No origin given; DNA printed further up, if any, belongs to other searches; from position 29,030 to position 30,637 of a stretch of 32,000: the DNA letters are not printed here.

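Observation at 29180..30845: Cryptic radical-SAM/SPASM RiPP locus with two unlisted, collinear precursor peptides sharing a C-A-H-x4-C core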

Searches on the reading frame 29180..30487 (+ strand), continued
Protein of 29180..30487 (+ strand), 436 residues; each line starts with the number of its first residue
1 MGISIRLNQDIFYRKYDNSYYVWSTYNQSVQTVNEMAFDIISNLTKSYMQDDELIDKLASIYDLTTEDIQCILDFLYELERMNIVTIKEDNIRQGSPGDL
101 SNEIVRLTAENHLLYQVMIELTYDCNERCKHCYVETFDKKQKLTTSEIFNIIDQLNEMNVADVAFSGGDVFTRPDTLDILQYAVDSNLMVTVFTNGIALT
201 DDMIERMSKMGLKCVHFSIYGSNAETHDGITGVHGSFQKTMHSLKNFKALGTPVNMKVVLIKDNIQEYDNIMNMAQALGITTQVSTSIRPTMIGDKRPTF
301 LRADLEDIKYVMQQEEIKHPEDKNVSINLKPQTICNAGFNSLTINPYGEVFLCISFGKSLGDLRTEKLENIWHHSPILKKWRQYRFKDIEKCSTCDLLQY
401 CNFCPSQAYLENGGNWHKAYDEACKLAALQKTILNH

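Call 33: search_protein_families(library=padloc, proteins=[window:29180-30487:+], max_evalue=0.01)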
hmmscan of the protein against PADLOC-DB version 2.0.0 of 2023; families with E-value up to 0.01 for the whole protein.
window:29180-30487:+ (436 aa): 3 families
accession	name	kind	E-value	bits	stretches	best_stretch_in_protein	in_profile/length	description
PDLC02903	pVip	-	1.5e-17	61.9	1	118-267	3-152/257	Viperins not associated with kinases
PDLC02904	pVip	-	6.9e-15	53.3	1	121-274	9-161/262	Viperins associated with kinases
PDLC02905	pVip-kinase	-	6.3e-05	20.4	1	117-221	184-293/474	Viperin-kinase fusion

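Call 36: search_protein_families(library=pfam, proteins=[L005:3402-5015:+, L005:5042-7330:+, L005:7364-8905:+, L005:2255-2983:-, L001:8923-10119:+, L001:7411-8901:+, L010:195-1220:+, L010:1241-1969:+, L010:5796-7247:+, L001:6559-6813:-], max_evalue=0.01)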
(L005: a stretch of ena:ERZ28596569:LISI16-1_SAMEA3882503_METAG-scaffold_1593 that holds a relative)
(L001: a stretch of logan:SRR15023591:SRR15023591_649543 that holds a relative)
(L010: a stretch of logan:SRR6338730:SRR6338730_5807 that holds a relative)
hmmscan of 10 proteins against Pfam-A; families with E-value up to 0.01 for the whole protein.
L005:3402-5015:+ (538 aa): 5 families
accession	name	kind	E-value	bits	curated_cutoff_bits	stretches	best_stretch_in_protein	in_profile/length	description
PF01926.29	MMR_HSR1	-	2.9e-11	43.9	21.9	1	48-156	2-113/113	50S ribosome-binding GTPase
PF00350.29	Dynamin_N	-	2.6e-06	28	27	1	48-79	1-33/168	Dynamin family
PF02421.24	FeoB_N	-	0.00014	21.8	27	1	47-159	2-117/156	Ferrous iron transport protein B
PF03193.22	RsgA_GTPase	-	0.0012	19.1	30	0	48-99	109-169/174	RsgA GTPase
PF04548.22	AIG1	-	0.0032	17.2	27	0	47-119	2-78/212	AIG1 family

L005:5042-7330:+ (763 aa): 5 families
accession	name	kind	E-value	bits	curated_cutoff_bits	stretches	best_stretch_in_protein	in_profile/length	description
PF01926.29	MMR_HSR1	-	3.9e-14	53.2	21.9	1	96-202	2-112/113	50S ribosome-binding GTPase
PF00350.29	Dynamin_N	-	2.3e-07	31.4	27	1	138-202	101-166/168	Dynamin family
PF03193.22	RsgA_GTPase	-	0.00014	22.2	30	1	58-150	68-170/174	RsgA GTPase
PF00009.33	GTP_EFTU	-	0.0016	18.5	26.5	0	648-674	61-87/188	Elongation factor Tu GTP binding domain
PF02421.24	FeoB_N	-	0.003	17.5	27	1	95-206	2-117/156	Ferrous iron transport protein B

L005:7364-8905:+ (514 aa): 0 families

L005:2255-2983:- (242 aa): 0 families

L001:8923-10119:+ (399 aa): 1 family
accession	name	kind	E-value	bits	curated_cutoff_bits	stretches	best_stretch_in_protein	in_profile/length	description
PF06897.17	DUF1269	-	0.0073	17.1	26.9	0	310-353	8-49/100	Protein of unknown function (DUF1269)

L001:7411-8901:+ (497 aa): 5 families
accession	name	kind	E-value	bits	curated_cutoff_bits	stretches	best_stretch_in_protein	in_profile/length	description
PF00004.35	AAA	-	4.8e-29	101.9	21.2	1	266-395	1-130/131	ATPase family associated with various cellular activities (AAA)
PF17862.7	AAA_lid_3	-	2.4e-09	37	27.2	1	420-459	1-39/45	AAA+ lid domain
PF07724.20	AAA_2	-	0.0023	18.4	27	1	266-338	6-91/166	AAA domain (Cdc48 subfamily)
PF07728.20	AAA_5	-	0.003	18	22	0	265-334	1-78/139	AAA domain (dynein-related subfamily)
PF13207.12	AAA_17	-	0.0093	16.7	27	0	270-315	2-46/136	AAA domain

L010:195-1220:+ (342 aa): 0 families

L010:1241-1969:+ (243 aa): 0 families

L010:5796-7247:+ (484 aa): 1 family
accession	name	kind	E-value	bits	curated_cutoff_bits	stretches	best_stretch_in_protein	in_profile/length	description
PF12895.13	ANAPC3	-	3.8e-07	30.7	27.2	2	85-147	23-81/82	Anaphase-promoting complex, cyclosome, subunit 3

L001:6559-6813:- (84 aa): 0 families

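Call 38: find_related_loci(query=A1, collection=genome_contigs, flank=3000)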
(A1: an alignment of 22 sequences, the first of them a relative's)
Query A1 (436 aa) in genome_contigs; peptide patterns used: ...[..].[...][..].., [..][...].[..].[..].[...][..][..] (x = any residue, [..] = any of these).
144 stretches matched a pattern; 107 encode a relative of the query (tblastn E <= 1e-3); the best 80 are kept; 79 distinct loci.
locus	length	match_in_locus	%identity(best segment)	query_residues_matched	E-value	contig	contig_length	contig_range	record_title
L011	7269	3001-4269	35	10-431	1e-84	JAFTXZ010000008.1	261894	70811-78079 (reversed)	MAG: Clostridia bacterium isolate RGIG4252 Roe_deer_Colon-5__c32915, whole genome shotgun sequence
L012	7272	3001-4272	37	6-427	2e-84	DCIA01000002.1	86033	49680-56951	MAG TPA_asm: Clostridiales bacterium UBA1738 UBA1738_contig_5012, whole genome shotgun sequence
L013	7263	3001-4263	46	3-427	1e-126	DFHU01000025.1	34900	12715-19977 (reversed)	MAG TPA_asm: Selenomonas ruminantium isolate UBA3715 UBA3715_contig_1943, whole genome shotgun sequence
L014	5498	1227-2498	36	7-431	2e-80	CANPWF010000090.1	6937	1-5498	MAG: uncultured Clostridia bacterium isolate Lapin-001__bin15 genome assembly, contig: Lapin-001__NODE_8819_length_6937_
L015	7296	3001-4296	35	3-433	5e-80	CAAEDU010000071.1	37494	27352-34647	MAG TPA_asm: Clostridia bacterium, isolate HGM11451, WGS project CAAEDU010000000 data, contig: ERS396505_7_k85_130905, w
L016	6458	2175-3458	36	7-433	8e-80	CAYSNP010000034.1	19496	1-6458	MAG TPA_asm: uncultured Christensenellaceae bacterium isolate binchicken_co139_91 genome assembly, contig: NODE_5319_len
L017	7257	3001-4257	36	6-424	2e-79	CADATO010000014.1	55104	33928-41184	MAG: uncultured Clostridiales bacterium isolate RUG13615 genome assembly, contig: RUG13615_asm_14, whole genome shotgun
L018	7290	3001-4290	35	6-436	3e-79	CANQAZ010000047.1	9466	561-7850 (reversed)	MAG: uncultured Clostridia bacterium isolate Lapin-001__bin47 genome assembly, contig: Lapin-001__NODE_6355_length_9466_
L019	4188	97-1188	40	72-435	2e-79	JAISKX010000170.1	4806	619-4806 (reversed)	MAG: Endomicrobium sp. isolate Hs463_bin78 k119_563564, whole genome shotgun sequence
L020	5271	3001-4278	36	5-427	9e-79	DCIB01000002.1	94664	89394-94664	MAG TPA_asm: Bacillales bacterium UBA1737 UBA1737_contig_4715, whole genome shotgun sequence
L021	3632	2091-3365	34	6-431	5e-79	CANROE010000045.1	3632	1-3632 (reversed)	MAG: uncultured Clostridia bacterium isolate Lapin-020__bin38 genome assembly, contig: Lapin-020__NODE_40173_length_3632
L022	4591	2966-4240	33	6-431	6e-77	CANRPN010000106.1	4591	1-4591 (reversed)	MAG: uncultured Clostridia bacterium isolate Lapin-019__bin27 genome assembly, contig: Lapin-019__NODE_12785_length_4591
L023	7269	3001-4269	34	5-427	3e-74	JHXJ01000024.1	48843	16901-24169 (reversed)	Ruminococcaceae bacterium AB4001 T486DRAFT_scaffold00022.22_C, whole genome shotgun sequence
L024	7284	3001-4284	35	6-433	3e-73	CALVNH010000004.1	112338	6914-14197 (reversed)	MAG: uncultured Clostridia bacterium isolate BRZ_P__bin69 genome assembly, contig: BRZ_P__NODE_209_length_112338_cov_31.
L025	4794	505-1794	34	4-431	6e-73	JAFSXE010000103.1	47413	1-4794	MAG: Oscillospiraceae bacterium isolate RGIG3555 Goat_Rumen.Co__c2691531, whole genome shotgun sequence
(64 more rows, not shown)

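Call 45: search_solved_structures(query=A1, max_evalue=0.001, show_alignments=0)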
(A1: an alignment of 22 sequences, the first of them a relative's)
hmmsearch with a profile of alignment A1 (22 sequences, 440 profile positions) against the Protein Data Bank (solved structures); distinct sequences matched with E-value up to 0.001: 23.
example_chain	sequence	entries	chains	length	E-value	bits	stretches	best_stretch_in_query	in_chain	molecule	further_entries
6efn_A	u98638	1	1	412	6.1e-34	120.7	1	112-379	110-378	Sporulation killing factor maturation protein SkfB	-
6c8v_A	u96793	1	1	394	2.7e-26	95.4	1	113-434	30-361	Coenzyme PQQ synthesis protein E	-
5wgg_A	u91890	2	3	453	1.3e-20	76.7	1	18-431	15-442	Radical SAM domain protein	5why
8vpo_A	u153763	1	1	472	3.2e-16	62.2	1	13-431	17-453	Radical SAM core domain-containing protein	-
7vob_C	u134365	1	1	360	2.6e-12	49.4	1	119-275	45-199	Cytosylglucuronate decarboxylase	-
7voc_C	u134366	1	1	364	2.7e-12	49.3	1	119-275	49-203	Cytosylglucuronate decarboxylase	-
7tol_A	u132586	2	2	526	1.9e-11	46.5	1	111-216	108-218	glycerol dibiphytanyl glycerol tetraether - macrocyclic archaeol synthase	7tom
1tv7_A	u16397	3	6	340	8.2e-09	37.9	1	113-284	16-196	Molybdenum cofactor biosynthesis protein A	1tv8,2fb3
2fb2_A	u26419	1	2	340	1e-08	37.6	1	113-284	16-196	Molybdenum cofactor biosynthesis protein A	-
8ai3_A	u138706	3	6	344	1.7e-08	36.8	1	112-256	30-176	Putative peptide biosynthesis protein YydG | Radical SAM core domain-containing protein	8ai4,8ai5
8ai6_A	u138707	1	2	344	1.8e-08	36.7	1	112-256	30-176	Putative peptide biosynthesis protein YydG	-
8ai1_A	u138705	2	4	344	1.8e-08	36.7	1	112-256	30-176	Putative peptide biosynthesis protein YydG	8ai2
4m7t_A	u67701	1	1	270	3.5e-08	35.8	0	108-212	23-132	BtrN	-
4m7s_A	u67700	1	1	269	6.9e-08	34.8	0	111-212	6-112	BtrN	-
9dfu_A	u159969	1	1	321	9.6e-08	34.3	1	111-264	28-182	Radical SAM core domain-containing protein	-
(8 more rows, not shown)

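Call 53: predict_structure(alignment_id=A1)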
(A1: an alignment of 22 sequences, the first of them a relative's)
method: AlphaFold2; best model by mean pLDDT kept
length: 436 residues; sequences in the alignment: 22
mean_pLDDT: 89.9   pTM: 0.74
mean pLDDT of the five models: 89.9, 88.0, 87.4, 87.0, 86.8
residues with pLDDT >= 90: 294; 70-90: 117; 50-70: 16; < 50: 9
segments of 3 or more residues with pLDDT < 50: 91-98
pLDDT, mean of each block of 10 residues (from residue 1): 86 91 88 93 91 93 93 94 86 43 82 95 90 80 97 97 94 97 97 96 97 96 97 96 97 95 97 92 91 89 94 78 63 86 96 89 97 95 88 83 89 89 90 83
secondary structure, 60 per line:
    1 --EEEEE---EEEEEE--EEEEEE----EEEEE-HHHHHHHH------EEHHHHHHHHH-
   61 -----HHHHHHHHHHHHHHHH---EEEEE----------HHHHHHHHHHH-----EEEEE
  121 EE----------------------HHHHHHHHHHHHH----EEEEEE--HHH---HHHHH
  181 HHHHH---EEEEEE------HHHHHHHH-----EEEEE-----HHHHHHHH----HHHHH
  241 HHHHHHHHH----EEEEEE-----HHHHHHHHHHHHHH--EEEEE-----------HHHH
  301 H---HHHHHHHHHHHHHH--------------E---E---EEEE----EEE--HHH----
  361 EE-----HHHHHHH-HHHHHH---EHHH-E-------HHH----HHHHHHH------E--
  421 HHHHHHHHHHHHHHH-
elements in order: E3-7 E11-16 E19-24 E29-33 H35-42 H51-59 H66-81 E85-89 H100-110 E116-122 H145-157 E162-167 H176-185 E189-194 H201-208 E214-218 H224-231 H236-249 E254-259 H265-278 E281-285 H297-301 H305-318 E341-344 E349-351 H368-374 H376-381 H405-411 H421-435

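Call 58: fold_search(model_id=the predicted structure, library=pdb)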
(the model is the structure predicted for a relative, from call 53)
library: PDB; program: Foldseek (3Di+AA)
matches with E <= 10: 1848; with E <= 0.001: 201
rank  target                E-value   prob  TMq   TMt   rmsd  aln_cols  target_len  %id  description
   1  5v1s_B                2.5e-18  1.00  0.54  0.55  14.6       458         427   16  Crystal structure of Streptococcus suis SuiB bound to S-adenosylmethionine (released 2017-08-30)
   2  5why_B                3.9e-18  1.00  0.56  0.58  15.5       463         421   17  Structural Insights into Thioether Bond Formation in the Biosynthesis of Sactipeptides (released 2017-07-26)
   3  5v1t_A                9.3e-18  1.00  0.56  0.55  14.4       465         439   16  Crystal structure of Streptococcus suis SuiB bound to precursor peptide SuiA (released 2017-08-30)
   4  5v1q_B                1.1e-17  1.00  0.55  0.55  14.4       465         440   16  Crystal structure of Streptococcus suis SuiB (released 2017-08-30)
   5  5v1q_A                2.1e-17  1.00  0.54  0.55  14.3       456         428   16  Crystal structure of Streptococcus suis SuiB (released 2017-08-30)
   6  5v1s_A                2.3e-17  1.00  0.55  0.56  14.9       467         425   15  Crystal structure of Streptococcus suis SuiB bound to S-adenosylmethionine (released 2017-08-30)
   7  6c8v                  4.4e-16  1.00  0.52  0.70   6.5       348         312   20  X-ray structure of PqqE from Methylobacterium extorquens (released 2018-02-14)
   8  6efn                  1.3e-15  1.00  0.51  0.58  15.5       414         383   17  Structure of a RiPP maturase, SkfB (released 2018-10-24)
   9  7vob                  1.2e-13  1.00  0.50  0.65   7.7       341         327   16  The crystal structure of a Radical SAM Enzyme BlsE involved in the Biosynthesis of Blasticidin S (released 2022-05-04)
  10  8hzv_C                1.4e-12  1.00  0.45  0.41  14.4       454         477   15  The crystal structure of a Radical SAM Enzyme DesII (released 2024-07-10)
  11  8hzy_A                7.6e-12  1.00  0.40  0.38  11.1       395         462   16  The crystal structure of a Radical SAM Enzyme DesII (released 2024-07-10)
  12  8hzv_A                8.1e-12  1.00  0.42  0.38   9.6       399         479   17  The crystal structure of a Radical SAM Enzyme DesII (released 2024-07-10)
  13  8hzv_D                1.6e-11  1.00  0.38  0.36  11.9       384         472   16  The crystal structure of a Radical SAM Enzyme DesII (released 2024-07-10)
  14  8hzv_B                2.1e-11  1.00  0.38  0.35  12.9       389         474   16  The crystal structure of a Radical SAM Enzyme DesII (released 2024-07-10)
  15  2fb2_B                4.5e-11  1.00  0.46  0.60   5.8       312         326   16  Structure of the MoaA Arg17/266/268/Ala triple mutant (released 2006-05-09)
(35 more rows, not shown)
